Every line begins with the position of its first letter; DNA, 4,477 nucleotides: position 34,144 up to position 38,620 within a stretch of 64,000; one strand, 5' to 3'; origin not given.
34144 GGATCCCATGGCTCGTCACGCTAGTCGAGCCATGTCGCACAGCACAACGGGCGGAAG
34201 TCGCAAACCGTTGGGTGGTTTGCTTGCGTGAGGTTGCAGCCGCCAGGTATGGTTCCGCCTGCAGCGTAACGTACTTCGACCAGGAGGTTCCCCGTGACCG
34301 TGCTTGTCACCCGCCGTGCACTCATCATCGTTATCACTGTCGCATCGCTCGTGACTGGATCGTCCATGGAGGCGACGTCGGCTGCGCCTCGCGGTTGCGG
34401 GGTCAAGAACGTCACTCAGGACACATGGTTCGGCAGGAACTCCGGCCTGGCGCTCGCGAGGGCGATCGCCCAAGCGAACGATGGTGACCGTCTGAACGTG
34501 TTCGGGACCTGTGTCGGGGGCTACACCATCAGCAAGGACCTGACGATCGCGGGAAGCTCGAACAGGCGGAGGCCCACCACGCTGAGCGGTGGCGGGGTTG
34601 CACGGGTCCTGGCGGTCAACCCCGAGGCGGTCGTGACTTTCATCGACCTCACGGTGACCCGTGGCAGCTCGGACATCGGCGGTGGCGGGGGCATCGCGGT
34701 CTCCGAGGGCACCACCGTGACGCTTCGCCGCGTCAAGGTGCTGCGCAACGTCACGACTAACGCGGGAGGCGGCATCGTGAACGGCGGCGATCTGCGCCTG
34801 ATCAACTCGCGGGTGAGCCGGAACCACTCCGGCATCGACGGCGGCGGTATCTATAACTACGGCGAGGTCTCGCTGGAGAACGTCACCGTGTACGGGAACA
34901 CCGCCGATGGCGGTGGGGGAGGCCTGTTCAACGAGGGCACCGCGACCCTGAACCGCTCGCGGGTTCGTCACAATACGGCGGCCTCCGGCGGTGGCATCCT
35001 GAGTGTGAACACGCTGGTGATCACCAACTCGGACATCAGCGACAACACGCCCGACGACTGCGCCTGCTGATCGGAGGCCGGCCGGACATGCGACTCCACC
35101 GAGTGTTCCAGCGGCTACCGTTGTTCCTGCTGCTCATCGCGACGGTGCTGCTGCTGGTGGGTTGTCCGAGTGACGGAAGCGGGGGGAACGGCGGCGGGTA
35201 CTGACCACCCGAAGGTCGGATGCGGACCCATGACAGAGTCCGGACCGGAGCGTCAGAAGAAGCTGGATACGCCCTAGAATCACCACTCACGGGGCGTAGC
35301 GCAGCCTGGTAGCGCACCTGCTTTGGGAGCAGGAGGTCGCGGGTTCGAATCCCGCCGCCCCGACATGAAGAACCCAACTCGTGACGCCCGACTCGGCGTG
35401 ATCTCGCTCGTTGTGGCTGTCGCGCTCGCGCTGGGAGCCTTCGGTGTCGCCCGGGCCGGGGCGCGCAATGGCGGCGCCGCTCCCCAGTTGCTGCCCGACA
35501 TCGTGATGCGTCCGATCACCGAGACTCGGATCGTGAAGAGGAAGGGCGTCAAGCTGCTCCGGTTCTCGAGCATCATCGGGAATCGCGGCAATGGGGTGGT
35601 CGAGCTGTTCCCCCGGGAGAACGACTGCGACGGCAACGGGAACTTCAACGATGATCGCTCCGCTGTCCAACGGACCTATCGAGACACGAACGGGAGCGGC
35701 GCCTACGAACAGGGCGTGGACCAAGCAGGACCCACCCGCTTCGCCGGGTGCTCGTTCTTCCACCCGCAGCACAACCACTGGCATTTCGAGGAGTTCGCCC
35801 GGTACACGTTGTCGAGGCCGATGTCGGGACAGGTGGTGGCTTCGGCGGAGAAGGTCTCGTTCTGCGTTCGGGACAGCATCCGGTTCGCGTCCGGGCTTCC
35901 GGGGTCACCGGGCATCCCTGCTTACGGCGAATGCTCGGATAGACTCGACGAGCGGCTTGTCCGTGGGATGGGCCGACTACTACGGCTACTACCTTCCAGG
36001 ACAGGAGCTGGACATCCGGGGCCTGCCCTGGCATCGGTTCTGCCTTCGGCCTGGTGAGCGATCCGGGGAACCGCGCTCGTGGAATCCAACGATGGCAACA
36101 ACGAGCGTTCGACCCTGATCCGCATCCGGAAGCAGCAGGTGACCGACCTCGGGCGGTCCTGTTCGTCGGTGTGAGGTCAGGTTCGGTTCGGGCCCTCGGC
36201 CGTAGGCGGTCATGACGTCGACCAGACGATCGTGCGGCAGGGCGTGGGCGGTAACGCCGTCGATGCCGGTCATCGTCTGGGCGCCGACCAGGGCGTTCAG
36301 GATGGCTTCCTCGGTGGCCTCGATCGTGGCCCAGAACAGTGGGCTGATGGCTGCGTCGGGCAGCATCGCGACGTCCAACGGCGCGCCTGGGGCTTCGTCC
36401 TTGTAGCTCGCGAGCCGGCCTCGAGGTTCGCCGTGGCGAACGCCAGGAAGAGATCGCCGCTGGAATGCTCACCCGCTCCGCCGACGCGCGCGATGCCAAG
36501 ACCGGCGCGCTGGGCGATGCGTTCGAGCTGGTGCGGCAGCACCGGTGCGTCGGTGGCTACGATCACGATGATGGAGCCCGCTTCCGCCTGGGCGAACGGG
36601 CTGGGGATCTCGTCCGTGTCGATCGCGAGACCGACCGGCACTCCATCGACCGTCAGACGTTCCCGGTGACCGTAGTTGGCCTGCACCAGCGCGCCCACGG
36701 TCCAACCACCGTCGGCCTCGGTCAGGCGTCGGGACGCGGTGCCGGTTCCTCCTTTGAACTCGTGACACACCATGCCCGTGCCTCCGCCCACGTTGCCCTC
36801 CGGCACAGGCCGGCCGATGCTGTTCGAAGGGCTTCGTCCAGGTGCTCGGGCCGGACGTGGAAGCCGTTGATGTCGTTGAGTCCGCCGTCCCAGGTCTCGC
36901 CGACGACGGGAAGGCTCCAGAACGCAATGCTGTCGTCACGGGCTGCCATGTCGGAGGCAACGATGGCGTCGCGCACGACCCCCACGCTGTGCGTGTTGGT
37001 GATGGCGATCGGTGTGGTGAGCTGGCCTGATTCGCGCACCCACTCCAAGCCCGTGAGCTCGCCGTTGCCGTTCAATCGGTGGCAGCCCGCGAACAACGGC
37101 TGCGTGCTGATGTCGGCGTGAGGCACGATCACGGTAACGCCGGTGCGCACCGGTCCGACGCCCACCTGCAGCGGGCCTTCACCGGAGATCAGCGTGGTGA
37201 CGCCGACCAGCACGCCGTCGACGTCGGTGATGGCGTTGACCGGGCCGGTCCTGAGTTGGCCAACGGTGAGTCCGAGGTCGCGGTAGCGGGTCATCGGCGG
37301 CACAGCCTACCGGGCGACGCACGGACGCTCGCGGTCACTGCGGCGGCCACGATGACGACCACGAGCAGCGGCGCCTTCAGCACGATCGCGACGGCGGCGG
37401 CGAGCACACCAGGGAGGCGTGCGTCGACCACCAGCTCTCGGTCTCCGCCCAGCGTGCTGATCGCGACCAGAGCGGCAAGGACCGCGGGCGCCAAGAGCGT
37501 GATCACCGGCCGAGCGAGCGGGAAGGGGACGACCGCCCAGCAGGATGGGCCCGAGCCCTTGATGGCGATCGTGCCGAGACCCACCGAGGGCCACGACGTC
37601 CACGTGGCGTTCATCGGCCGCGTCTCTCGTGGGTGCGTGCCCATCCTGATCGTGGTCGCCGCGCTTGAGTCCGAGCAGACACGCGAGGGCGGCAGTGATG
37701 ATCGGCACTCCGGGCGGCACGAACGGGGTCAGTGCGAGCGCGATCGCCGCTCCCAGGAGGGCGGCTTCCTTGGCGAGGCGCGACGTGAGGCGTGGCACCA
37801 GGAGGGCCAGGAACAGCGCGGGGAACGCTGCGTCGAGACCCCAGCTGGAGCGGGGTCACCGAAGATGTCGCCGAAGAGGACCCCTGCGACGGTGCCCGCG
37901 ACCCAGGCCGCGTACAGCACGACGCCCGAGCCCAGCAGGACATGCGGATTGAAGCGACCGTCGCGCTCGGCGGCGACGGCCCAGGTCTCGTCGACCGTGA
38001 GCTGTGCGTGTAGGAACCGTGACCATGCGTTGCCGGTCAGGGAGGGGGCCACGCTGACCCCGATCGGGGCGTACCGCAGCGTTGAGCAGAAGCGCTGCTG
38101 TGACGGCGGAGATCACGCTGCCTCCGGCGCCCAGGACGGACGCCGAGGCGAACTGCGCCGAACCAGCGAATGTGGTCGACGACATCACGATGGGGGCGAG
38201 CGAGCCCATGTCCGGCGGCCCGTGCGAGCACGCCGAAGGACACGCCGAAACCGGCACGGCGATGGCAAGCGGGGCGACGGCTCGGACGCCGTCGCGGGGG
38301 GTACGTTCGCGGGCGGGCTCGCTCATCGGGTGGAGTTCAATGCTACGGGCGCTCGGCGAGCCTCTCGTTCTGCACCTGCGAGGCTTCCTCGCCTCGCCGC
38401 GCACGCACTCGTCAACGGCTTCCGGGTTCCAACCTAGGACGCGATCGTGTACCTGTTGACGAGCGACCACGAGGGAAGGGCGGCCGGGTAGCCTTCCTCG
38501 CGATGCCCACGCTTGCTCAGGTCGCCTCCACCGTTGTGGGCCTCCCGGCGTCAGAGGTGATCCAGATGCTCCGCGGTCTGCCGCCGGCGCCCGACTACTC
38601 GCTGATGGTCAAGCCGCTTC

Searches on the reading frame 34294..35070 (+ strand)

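Call 12: search_protein_families(library=pfam, proteins=[window:34294-35070:+], max_evalue=0.01)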
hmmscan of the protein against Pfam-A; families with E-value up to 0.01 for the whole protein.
window:34294-35070:+ (258 aa): 1 family
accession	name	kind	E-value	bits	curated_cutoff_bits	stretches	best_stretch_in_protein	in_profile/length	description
PF02415.23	Chlam_PMP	-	0.0087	16.7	20.6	0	196-214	1-19/19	Chlamydia polymorphic membrane protein (Chlamydia_PMP) repeat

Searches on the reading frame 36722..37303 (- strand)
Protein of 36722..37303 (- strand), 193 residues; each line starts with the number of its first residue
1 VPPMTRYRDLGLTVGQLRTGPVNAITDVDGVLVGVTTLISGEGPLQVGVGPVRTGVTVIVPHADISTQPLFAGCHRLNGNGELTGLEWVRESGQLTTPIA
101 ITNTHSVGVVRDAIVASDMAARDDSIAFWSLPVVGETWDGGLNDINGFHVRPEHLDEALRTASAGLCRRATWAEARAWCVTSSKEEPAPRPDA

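Call 15: search_protein_families(library=pfam, proteins=[window:36722-37303:-], max_evalue=0.01)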
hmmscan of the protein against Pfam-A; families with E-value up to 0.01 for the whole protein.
window:36722-37303:- (193 aa): 1 family
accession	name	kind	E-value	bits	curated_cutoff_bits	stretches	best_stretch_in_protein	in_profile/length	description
PF03576.19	Peptidase_S58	-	1.4e-42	146.7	23.9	1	23-165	1-137/307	Peptidase family S58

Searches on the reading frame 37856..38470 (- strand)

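Call 62: search_protein_families(library=pfam, proteins=[window:37856-38470:-], max_evalue=0.01)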
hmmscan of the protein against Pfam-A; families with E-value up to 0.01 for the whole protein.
window:37856-38470:- (204 aa): 1 family
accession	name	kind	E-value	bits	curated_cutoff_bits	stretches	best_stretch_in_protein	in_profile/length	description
PF03591.19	AzlC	-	5.5e-06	27.3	32.1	1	91-131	25-65/137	AzlC protein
